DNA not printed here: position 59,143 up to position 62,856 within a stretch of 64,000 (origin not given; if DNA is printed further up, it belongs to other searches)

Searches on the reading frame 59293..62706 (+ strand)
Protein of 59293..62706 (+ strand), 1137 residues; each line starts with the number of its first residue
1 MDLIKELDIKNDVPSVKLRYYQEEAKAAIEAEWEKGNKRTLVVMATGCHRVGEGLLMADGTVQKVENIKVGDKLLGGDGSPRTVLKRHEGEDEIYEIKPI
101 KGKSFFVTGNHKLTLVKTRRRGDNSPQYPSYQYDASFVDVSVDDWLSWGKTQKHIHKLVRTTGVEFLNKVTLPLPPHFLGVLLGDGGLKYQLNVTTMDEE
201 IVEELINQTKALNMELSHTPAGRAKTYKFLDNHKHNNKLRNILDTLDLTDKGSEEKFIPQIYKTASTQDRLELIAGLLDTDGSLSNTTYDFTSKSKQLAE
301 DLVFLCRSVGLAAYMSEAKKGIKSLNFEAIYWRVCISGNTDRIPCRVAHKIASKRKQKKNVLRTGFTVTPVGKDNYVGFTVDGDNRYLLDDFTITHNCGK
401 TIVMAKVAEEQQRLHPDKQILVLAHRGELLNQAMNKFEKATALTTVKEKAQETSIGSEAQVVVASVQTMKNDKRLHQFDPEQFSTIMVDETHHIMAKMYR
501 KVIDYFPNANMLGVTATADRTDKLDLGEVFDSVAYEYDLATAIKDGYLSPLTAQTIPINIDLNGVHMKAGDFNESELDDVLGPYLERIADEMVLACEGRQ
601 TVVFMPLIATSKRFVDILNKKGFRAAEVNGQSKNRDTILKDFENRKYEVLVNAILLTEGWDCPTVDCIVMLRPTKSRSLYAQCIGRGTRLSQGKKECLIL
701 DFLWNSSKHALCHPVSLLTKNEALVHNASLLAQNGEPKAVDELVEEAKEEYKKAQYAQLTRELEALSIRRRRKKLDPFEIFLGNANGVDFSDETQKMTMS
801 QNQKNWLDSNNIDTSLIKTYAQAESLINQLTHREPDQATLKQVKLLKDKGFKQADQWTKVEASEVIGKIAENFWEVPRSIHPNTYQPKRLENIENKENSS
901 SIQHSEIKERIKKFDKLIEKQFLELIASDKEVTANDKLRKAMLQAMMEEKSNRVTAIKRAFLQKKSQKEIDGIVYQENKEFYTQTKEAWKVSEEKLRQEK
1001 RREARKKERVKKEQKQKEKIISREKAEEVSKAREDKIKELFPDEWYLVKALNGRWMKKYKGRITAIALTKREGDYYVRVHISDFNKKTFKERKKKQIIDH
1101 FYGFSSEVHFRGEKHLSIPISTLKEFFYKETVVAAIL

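Call 16: search_protein_families(library=pfam, proteins=[window:59293-62706:+], max_evalue=0.001)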
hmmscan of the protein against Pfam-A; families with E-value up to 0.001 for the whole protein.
window:59293-62706:+ (1137 aa): 7 families
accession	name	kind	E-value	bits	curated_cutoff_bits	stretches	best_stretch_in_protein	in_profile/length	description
PF04851.21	ResIII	-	9e-28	97.7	22.5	1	398-519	34-163/164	Type III restriction enzyme, res subunit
PF05203.21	Hom_end_hint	-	4e-16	60.1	32.1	1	48-117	1-79/228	Hom_end-associated Hint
PF18766.7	SWI2_SNF2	-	5.9e-15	56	26.7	1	397-563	28-200/221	SWI2/SNF2 ATPase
PF00271.37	Helicase_C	-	1.2e-13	51.7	23.5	1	594-690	11-109/110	Helicase conserved C-terminal domain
PF00270.35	DEAD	-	9.5e-08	32.4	26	1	399-520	26-162/167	DEAD/DEAH box helicase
PF14528.11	LAGLIDADG_3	-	1.9e-06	28.5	22.5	1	271-323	4-60/82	LAGLIDADG-like domain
PF05204.19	Hom_end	-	1.8e-05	25.2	21.1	0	264-340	8-88/110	Homing endonuclease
